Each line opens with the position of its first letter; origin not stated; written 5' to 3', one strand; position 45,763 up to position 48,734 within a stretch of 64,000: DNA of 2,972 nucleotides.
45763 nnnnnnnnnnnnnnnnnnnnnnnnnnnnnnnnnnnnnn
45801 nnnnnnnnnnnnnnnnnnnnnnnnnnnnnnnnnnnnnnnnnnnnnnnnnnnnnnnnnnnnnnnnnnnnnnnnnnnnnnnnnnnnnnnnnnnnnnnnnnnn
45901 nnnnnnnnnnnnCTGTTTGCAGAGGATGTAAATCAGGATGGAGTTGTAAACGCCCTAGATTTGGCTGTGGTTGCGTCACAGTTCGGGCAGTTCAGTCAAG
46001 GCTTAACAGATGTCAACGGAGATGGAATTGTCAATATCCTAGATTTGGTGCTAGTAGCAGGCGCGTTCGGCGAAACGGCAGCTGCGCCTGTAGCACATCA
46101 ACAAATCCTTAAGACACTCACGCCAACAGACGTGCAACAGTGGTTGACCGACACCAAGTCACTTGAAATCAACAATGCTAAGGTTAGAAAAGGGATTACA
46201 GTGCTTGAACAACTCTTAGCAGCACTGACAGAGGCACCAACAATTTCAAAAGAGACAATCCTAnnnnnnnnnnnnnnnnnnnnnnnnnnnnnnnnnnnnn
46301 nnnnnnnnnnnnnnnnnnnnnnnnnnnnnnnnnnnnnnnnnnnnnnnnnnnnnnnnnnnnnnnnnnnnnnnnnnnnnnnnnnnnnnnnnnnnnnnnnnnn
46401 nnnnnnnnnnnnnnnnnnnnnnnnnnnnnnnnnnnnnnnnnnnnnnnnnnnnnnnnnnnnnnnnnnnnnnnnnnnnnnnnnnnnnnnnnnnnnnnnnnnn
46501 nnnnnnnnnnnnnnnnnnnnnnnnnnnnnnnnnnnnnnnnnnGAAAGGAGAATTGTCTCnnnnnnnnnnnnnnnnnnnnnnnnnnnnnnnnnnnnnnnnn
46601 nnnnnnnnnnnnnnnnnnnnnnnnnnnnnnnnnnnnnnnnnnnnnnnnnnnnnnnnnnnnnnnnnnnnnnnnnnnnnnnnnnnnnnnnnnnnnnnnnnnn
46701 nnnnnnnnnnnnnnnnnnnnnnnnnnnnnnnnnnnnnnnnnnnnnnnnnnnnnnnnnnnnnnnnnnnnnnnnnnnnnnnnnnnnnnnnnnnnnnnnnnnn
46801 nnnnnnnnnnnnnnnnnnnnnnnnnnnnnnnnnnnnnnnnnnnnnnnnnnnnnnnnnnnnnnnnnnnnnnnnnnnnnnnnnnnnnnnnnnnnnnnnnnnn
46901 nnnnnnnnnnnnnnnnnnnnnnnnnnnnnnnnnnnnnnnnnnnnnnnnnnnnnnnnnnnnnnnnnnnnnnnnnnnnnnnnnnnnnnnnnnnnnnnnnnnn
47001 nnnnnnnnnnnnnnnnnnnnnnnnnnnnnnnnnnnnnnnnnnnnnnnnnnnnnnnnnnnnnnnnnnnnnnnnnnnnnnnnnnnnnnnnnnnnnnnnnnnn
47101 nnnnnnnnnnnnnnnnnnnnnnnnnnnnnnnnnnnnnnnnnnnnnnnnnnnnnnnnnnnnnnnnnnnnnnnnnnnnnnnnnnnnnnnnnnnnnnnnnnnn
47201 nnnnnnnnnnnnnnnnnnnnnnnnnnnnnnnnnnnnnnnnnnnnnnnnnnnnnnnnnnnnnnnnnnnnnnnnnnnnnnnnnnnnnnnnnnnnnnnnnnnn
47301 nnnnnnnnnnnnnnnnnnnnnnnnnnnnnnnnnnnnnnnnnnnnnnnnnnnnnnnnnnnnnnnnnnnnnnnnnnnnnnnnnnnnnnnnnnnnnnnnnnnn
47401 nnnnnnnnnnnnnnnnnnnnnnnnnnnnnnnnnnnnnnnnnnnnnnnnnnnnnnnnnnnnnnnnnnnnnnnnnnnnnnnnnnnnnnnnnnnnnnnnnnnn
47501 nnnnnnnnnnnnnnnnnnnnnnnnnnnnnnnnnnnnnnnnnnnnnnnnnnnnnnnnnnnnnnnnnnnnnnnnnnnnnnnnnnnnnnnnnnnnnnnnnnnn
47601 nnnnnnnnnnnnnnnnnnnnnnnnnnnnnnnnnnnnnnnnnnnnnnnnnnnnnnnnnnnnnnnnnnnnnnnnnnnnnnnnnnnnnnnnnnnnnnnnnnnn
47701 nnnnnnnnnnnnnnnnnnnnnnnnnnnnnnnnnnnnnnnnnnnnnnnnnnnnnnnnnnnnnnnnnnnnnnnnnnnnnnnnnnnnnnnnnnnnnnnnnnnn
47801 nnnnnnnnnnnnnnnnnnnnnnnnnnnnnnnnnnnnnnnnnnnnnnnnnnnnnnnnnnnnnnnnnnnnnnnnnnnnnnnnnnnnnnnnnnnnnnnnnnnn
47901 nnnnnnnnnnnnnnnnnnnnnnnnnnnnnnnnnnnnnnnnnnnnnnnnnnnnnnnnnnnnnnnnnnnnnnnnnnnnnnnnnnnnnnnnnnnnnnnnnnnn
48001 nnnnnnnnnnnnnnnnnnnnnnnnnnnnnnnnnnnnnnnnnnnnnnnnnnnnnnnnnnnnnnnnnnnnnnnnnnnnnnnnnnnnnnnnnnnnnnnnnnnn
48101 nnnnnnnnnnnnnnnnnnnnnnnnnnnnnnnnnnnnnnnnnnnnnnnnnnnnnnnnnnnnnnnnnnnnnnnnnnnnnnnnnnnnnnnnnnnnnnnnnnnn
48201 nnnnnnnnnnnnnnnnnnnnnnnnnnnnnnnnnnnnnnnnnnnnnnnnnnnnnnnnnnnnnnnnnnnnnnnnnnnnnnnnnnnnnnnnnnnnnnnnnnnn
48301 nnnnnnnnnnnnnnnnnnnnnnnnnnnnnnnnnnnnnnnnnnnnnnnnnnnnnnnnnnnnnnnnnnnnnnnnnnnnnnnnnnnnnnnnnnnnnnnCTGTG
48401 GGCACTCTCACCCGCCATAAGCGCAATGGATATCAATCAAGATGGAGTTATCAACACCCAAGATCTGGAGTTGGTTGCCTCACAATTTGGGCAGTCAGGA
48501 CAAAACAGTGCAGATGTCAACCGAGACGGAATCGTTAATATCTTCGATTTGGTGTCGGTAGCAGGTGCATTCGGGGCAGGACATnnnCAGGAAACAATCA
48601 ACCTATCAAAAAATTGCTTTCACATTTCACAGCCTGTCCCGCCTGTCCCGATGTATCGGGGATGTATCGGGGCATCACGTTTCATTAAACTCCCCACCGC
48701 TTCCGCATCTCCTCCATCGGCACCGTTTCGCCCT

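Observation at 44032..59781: Cluster of four secreted 'eukaryotic-like' repeat proteins built on one shared C-terminal cassette (dockerin pair, helical linker, T9SS-type CTD)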

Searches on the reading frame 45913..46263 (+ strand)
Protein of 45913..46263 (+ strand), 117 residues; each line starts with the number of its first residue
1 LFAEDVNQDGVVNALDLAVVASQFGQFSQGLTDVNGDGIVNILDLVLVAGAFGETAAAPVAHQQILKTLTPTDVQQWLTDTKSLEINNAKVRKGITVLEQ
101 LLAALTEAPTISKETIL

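Call 50: predict_structure(alignment_id=A5)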
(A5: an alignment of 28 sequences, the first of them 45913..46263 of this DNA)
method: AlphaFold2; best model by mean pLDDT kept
length: 117 residues; sequences in the alignment: 28
mean_pLDDT: 81.8   pTM: 0.77
mean pLDDT of the five models: 81.8, 81.1, 80.6, 79.6, 76.1
residues with pLDDT >= 90: 54; 70-90: 38; 50-70: 17; < 50: 8
segments of 3 or more residues with pLDDT < 50: 110-117
pLDDT, mean of each block of 10 residues (from residue 1): 86 89 89 93 94 67 68 92 85 91 75 41
secondary structure, 60 per line:
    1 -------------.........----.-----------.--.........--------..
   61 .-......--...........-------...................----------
elements in order: H14-22 H42-50 H63-68 H71-81 H89-107
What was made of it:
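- AF2 of dockerin + helices gives pLDDT 81.8 and pTM 0.77 (call 50).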

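Call 54: fold_search(model_id=the predicted structure, library=pdb)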
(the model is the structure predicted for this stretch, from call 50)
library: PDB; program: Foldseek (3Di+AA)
matches with E <= 10: 108; with E <= 0.001: 0
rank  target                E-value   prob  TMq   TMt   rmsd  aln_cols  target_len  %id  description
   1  8yl9_I                7.3e-01  0.20  0.29  0.11  16.0       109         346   13  Crystal structures of terpene synthases complexed with a substrate mimic (released 2024-04-24)
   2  8z7a_B                1.1e+00  0.44  0.33  0.19   6.1        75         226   13  Open Barrel Structure of Translin from Trichoderma virens (released 2025-04-23)
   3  8z7a_C                1.4e+00  0.44  0.34  0.20   5.6        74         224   14  Open Barrel Structure of Translin from Trichoderma virens (released 2025-04-23)
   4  3pja_C                1.5e+00  0.28  0.38  0.25   7.5       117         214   11  Crystal structure of human C3PO complex (released 2011-05-11)
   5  8z7a_F                1.7e+00  0.41  0.34  0.20   5.7        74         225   14  Open Barrel Structure of Translin from Trichoderma virens (released 2025-04-23)
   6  8yl9_B                1.9e+00  0.12  0.29  0.11  15.9       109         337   13  Crystal structures of terpene synthases complexed with a substrate mimic (released 2024-04-24)
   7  3pja_I                2.0e+00  0.25  0.40  0.26   7.3       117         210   12  Crystal structure of human C3PO complex (released 2011-05-11)
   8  2vn5_B                2.3e+00  0.72  0.34  0.62   2.4        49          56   35  The Clostridium cellulolyticum dockerin displays a dual binding mode for its cohesin partner (released 2008-05-20)
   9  3pja_F                2.3e+00  0.23  0.40  0.25   7.3       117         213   12  Crystal structure of human C3PO complex (released 2011-05-11)
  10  6bme_A                2.3e+00  0.13  0.33  0.31   9.9       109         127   13  Crystal structure of Chlamydomonas reinhardtii THB4 (released 2017-12-20)
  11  2vn5_D                2.4e+00  0.69  0.34  0.62   2.4        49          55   35  The Clostridium cellulolyticum dockerin displays a dual binding mode for its cohesin partner (released 2008-05-20)
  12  3oj1_A                2.4e+00  0.23  0.34  0.30   4.8        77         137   10  Structure of the H55D mutant of dehaloperoxidase-hemoglobin A from Amphitrite ornata (released 2011-08-24)
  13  8at3_G                2.7e+00  0.08  0.22  0.10  11.8        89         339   21  Structure of the augmin holocomplex in open conformation (released 2022-09-28)
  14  6u39_M                2.7e+00  0.06  0.21  0.19  11.7       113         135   15  2.4 Angstrom crystal structure of the D129G Ca-CaM:CaV1.2 IQ domain complex (released 2020-02-19)
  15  1key_D                2.8e+00  0.23  0.41  0.27   6.9       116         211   13  Crystal Structure of Mouse Testis/Brain RNA-binding Protein (TB-RBP) (released 2002-07-03)
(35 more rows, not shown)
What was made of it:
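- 45919..46077 (+): WD_A dockerin: two F-hand repeats, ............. and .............. Local Foldseek match to the C. cellulolyticum dockerin 2vn5_B, rmsd 2.4 A (call 54).
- On Dockerin type I (Pfam PF00404): The local Foldseek match to 2vn5_B covers 49 columns at rmsd 2.4 A and TMt 0.62, but with E 2.3 (call 54).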

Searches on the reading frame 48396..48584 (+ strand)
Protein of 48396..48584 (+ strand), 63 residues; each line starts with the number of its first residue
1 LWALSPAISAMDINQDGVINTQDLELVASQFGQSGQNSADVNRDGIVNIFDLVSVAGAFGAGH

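Call 28: search_protein_families(library=pfam, proteins=[window:48396-48584:+], max_evalue=0.1)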
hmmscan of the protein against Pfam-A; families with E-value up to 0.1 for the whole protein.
window:48396-48584:+ (63 aa): 6 families
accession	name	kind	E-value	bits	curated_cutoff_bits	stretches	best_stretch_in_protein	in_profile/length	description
PF00404.24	Dockerin_1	-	8.6e-09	35.9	22.9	1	11-55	2-52/57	Dockerin type I domain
PF00036.39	EF-hand_1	-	7.9e-06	25.5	25.4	1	7-25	5-23/29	EF hand domain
PF13202.12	EF-hand_5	-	3.7e-05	23.4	25.9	1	9-25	6-22/25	EF hand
PF13405.12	EF-hand_6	-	0.0014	18.6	25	0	10-28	8-26/30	EF-hand domain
PF20615.3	DUF6802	-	0.067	13.6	27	1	10-61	33-79/102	Family of unknown function (DUF6802)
PF13499.12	EF-hand_7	-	0.097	13.5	30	0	10-51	10-50/67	EF-hand domain pair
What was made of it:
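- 46560..48587 (+): WD_B: signal peptide + WD40 repeats + terminal dockerin only (dockerin repeats at 48429-48467 and 48513-48551). No helical domain and no CTD. Dockerin_1 35.9 bits (call 28).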
